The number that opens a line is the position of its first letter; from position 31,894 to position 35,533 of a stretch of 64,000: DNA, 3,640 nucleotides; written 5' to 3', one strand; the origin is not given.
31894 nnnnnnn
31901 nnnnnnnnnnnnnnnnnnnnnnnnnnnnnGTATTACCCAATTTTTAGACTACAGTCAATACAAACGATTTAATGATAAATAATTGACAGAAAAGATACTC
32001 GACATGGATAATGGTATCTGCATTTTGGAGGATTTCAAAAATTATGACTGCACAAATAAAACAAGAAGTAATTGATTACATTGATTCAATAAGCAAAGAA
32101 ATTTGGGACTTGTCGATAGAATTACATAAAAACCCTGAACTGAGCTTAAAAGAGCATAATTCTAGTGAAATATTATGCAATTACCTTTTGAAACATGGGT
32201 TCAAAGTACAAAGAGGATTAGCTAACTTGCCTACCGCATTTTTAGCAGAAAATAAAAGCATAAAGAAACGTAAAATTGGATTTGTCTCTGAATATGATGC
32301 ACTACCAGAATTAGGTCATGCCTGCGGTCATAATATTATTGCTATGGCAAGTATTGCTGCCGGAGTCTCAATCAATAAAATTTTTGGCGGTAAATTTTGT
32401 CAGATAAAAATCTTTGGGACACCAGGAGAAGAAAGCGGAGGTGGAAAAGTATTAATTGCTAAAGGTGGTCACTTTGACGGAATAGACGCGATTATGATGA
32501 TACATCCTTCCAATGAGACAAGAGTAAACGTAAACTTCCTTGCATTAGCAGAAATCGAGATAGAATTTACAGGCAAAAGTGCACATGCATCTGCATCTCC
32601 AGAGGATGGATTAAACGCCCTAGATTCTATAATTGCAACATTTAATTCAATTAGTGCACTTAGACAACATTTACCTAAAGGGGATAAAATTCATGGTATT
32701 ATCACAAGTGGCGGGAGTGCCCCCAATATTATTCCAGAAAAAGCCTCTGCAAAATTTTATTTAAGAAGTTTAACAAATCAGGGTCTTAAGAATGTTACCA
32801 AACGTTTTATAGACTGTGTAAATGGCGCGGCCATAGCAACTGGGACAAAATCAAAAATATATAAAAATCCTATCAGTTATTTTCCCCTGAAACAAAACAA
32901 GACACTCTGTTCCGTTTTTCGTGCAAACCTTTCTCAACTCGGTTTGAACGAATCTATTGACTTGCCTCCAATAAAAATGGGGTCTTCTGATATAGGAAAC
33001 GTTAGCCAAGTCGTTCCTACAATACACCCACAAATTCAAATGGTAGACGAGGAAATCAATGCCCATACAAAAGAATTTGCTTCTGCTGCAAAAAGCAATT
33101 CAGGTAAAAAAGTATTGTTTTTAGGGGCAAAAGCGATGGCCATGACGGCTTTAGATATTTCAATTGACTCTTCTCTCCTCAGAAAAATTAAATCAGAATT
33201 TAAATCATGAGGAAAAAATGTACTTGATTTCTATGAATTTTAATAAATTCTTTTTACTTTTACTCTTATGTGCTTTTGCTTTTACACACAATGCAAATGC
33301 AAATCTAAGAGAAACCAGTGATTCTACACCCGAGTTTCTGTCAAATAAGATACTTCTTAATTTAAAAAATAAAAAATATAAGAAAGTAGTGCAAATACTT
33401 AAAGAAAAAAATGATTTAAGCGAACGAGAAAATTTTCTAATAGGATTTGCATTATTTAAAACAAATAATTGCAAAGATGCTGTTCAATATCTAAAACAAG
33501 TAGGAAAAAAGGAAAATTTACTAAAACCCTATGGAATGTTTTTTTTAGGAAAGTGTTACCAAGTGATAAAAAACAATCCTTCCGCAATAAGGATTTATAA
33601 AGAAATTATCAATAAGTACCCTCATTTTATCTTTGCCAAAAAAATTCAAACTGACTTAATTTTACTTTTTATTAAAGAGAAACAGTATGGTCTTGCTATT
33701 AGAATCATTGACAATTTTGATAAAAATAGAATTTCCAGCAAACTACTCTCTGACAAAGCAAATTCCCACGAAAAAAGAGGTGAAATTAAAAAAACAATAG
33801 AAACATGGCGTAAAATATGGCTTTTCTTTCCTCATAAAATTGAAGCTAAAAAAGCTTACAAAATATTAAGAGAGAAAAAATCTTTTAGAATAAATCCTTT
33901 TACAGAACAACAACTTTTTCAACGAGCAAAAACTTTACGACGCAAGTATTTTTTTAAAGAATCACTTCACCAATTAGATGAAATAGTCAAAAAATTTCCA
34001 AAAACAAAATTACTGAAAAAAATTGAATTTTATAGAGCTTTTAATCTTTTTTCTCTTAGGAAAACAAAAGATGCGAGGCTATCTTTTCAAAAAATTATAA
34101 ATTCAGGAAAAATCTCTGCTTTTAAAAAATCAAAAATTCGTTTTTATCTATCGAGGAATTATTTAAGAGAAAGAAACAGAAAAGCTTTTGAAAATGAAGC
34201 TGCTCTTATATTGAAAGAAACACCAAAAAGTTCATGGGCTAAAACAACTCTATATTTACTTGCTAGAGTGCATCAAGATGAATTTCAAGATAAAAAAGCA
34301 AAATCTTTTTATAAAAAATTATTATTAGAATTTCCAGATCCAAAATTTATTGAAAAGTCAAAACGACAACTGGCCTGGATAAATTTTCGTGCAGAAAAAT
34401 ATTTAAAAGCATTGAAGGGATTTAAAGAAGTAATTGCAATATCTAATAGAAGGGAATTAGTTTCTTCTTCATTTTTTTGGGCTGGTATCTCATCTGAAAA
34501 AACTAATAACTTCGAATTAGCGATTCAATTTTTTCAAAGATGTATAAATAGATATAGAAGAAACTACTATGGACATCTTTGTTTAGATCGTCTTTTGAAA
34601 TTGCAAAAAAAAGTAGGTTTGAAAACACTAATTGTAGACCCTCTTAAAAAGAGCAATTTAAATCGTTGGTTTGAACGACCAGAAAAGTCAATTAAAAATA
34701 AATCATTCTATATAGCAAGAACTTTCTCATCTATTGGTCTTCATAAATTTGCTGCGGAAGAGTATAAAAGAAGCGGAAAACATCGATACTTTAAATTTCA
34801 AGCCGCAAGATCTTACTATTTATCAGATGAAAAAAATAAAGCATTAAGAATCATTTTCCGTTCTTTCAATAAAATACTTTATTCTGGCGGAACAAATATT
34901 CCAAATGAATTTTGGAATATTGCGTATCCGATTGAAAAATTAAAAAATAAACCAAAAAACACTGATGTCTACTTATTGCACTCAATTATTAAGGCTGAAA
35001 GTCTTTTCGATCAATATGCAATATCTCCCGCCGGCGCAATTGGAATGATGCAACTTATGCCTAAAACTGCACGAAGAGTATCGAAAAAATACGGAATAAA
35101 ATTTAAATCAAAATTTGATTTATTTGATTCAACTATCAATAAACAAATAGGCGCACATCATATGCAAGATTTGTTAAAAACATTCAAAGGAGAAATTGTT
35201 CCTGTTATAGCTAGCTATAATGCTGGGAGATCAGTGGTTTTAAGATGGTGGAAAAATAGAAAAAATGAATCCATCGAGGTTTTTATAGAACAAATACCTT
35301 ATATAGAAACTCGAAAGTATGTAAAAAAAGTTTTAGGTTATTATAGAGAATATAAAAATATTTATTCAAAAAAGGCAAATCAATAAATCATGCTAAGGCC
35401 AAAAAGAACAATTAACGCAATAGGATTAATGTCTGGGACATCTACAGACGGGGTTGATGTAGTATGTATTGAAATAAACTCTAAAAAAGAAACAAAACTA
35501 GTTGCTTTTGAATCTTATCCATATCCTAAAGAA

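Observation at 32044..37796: Peptidoglycan turnover operon: M20D amidohydrolase - Slt - AnmK - M20 deacylase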

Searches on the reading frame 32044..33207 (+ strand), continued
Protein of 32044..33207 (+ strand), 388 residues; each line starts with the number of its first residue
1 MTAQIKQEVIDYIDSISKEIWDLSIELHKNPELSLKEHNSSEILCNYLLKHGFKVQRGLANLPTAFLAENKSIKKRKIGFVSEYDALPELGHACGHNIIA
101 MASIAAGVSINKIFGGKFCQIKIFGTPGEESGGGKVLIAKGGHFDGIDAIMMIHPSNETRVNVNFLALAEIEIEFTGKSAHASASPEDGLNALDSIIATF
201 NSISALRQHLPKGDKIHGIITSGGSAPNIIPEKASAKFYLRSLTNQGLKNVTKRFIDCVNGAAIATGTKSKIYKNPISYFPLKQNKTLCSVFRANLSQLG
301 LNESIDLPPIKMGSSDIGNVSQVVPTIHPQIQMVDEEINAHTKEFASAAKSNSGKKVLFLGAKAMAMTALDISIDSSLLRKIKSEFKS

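Call 79: search_solved_structures(query=window:32044-33207:+, max_evalue=1e-50, show_alignments=2)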
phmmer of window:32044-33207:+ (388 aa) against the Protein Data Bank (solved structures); distinct sequences matched with E-value up to 1e-50: 3.
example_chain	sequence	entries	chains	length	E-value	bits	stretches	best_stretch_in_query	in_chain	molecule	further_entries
3ram_A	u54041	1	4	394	1.2e-76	261.6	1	6-381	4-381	HmrA protein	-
7yh4_A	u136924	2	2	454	1.6e-65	225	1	10-387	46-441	Xaa-Arg dipeptidase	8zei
8xzc_A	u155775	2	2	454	5.9e-65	223.1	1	10-387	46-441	Xaa-Arg dipeptidase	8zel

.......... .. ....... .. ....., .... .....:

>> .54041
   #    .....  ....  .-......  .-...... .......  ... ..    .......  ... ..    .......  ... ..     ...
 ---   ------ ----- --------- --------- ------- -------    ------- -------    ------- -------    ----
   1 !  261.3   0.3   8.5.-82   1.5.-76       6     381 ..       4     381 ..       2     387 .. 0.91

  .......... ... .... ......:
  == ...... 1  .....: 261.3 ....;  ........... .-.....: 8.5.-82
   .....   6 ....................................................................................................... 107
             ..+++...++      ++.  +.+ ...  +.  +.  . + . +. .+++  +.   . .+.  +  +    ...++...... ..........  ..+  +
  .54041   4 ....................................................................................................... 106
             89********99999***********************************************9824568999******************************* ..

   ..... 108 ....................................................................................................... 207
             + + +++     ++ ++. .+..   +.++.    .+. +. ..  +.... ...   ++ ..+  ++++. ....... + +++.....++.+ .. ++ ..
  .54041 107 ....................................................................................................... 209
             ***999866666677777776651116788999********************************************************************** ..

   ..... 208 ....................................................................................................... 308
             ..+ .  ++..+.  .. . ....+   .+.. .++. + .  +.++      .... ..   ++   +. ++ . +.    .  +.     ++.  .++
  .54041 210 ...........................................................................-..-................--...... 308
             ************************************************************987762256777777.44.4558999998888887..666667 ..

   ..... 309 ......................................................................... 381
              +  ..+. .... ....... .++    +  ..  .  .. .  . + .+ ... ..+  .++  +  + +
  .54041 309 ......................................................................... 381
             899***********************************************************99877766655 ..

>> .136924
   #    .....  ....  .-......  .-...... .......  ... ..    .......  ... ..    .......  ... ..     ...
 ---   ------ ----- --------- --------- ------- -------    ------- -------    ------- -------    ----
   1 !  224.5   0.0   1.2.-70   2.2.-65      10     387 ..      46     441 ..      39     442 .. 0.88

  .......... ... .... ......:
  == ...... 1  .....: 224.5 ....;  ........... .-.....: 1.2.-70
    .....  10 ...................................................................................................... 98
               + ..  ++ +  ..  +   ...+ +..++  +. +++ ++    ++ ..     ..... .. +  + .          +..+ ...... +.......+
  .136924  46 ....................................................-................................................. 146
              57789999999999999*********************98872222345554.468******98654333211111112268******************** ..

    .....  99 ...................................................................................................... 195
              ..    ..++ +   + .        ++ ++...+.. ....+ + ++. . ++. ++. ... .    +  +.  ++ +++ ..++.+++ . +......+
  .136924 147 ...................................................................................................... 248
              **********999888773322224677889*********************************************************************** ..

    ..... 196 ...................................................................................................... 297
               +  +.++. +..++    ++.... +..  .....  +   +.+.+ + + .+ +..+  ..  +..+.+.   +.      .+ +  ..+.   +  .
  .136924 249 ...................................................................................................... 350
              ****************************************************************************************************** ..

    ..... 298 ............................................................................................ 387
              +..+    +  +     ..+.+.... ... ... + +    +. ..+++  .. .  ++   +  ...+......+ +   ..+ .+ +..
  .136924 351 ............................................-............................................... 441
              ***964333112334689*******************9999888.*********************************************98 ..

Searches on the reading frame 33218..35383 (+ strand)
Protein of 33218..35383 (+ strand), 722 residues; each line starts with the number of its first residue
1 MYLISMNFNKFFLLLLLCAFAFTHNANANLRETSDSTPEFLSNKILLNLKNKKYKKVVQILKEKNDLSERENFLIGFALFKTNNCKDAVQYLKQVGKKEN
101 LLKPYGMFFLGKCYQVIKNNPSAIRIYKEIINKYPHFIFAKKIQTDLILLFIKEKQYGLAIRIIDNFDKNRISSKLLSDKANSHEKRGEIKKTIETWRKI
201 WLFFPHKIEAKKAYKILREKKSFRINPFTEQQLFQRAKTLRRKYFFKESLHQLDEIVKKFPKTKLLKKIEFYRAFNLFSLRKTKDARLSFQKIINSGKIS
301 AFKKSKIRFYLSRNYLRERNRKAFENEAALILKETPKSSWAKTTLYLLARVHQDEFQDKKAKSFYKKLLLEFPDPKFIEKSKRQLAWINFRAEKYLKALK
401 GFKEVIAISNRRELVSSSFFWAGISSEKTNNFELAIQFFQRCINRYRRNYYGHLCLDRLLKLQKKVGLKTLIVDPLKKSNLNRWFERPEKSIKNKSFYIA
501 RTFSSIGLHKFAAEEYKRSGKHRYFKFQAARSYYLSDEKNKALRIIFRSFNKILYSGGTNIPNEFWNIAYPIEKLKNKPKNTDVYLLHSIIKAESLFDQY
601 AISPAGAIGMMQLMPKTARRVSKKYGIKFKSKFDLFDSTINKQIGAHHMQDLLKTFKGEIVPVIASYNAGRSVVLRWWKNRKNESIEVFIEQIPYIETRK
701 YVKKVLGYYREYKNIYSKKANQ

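Call 6: search_protein_families(library=pfam, proteins=[window:33218-35383:+])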
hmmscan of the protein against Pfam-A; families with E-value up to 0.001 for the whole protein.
window:33218-35383:+ (722 aa): 6 families
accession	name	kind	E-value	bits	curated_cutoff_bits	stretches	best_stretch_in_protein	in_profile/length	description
PF01464.25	SLT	-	7.9e-26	90.4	21.3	1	578-688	8-115/117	Transglycosylase SLT domain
PF13174.12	TPR_6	-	3e-16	59.3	26.3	0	418-446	2-30/33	Tetratricopeptide repeat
PF07719.23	TPR_2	-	3.8e-13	48.9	27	0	419-448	4-33/34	Tetratricopeptide repeat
PF13424.12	TPR_12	-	6.4e-07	29.9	30.1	0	384-447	8-76/77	Tetratricopeptide repeat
PF13181.12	TPR_8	-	7.4e-06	26.2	25.7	0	420-446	5-31/34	Tetratricopeptide repeat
PF00515.34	TPR_1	-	4.2e-05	23.6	27.8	0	427-445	12-30/34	Tetratricopeptide repeat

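Call 7: search_protein_families(library=ncbifam, proteins=[window:33218-35383:+])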
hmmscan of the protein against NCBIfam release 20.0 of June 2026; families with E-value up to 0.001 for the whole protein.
window:33218-35383:+ (722 aa): 9 families
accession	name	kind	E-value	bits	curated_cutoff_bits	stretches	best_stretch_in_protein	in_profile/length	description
NF047373.1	BB0259_flg_lyt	exception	1.6e-48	166.1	234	2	506-719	482-695/705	flagellar assembly lytic transglycosylase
NF008631.0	PRK11619.1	equivalog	9.2e-25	87.1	536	1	587-720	497-632/644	murein transglycosylase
TIGR02795.1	tol_pal_ybgF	equivalog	6.2e-21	75.2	90.1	1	44-144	8-116/119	tol-pal system protein YbgF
NF008050.0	PRK10783.1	equivalog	8.1e-11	40.9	508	1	593-707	127-239/457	murein transglycosylase D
NF008670.0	PRK11671.1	equivalog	1.9e-10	40.5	375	1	582-689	205-321/359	membrane-bound lytic murein transglycosylase MltC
TIGR03302.1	OM_YfiO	subfamily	2.2e-09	37.1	81.4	1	334-451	25-150/239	outer membrane protein assembly factor BamD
TIGR02917.1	PEP_TPR_lipo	equivalog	3.6e-07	28.4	312.2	1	49-177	578-705/899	XrtA/PEP-CTERM system TPR-repeat protein PrsT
NF052312.1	T9SS_PorW_SprE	equivalog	2.3e-06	26.5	250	0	106-269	547-713/716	type IX secretion system periplasmic lipoprotein PorW/SprE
NF008068.0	PRK10803.1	equivalog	0.00014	21.9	383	0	282-385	158-260/263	cell division protein CpoB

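Call 38: search_solved_structures(query=window:33218-35383:+, max_evalue=0.00001)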
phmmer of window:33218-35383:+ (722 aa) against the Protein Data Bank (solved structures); distinct sequences matched with E-value up to 0.00001: 13.
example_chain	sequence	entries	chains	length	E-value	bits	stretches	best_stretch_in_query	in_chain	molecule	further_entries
6fbt_A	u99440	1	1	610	1.9e-21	79.6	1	576-710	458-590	Probable soluble lytic transglycosylase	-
5ohu_A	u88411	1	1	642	2.1e-21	79.4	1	576-710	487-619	Soluble lytic murein transglycosylase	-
6fcq_A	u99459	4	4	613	4.9e-21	78.2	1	576-710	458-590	Soluble lytic murein transglycosylase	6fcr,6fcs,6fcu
6fc4_A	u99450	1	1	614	4.9e-21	78.2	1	576-710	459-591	Soluble lytic murein transglycosylase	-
1qsa_A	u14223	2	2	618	9.4e-15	57.4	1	589-715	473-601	PROTEIN (SOLUBLE LYTIC TRANSGLYCOSYLASE SLT70) | SOLUBLE LYTIC TRANSGLYCOSYLASE SLT70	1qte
1sly_A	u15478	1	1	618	9.4e-15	57.4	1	589-715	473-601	70-KDA SOLUBLE LYTIC TRANSGLYCOSYLASE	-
5o1j_A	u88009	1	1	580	8.5e-14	54.3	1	580-713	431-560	Putative soluble lytic murein transglycosylase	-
5mpq_A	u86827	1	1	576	8.9e-14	54.2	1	580-713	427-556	Transglycosylase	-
6fpn_B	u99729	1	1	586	9.2e-14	54.1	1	580-713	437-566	Putative soluble lytic murein transglycosylase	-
5o24_A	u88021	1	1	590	9.4e-14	54.1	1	580-713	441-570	Transglycosylase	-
5o29_A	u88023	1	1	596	9.6e-14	54.1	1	580-713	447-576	Transglycosylase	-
5o2n_A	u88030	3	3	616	1e-13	54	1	580-713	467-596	Transglycosylase | Putative soluble lytic murein transglycosylase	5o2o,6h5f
9vi7_A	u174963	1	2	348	6.6e-07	31.5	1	580-685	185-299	lytic transglycosylase c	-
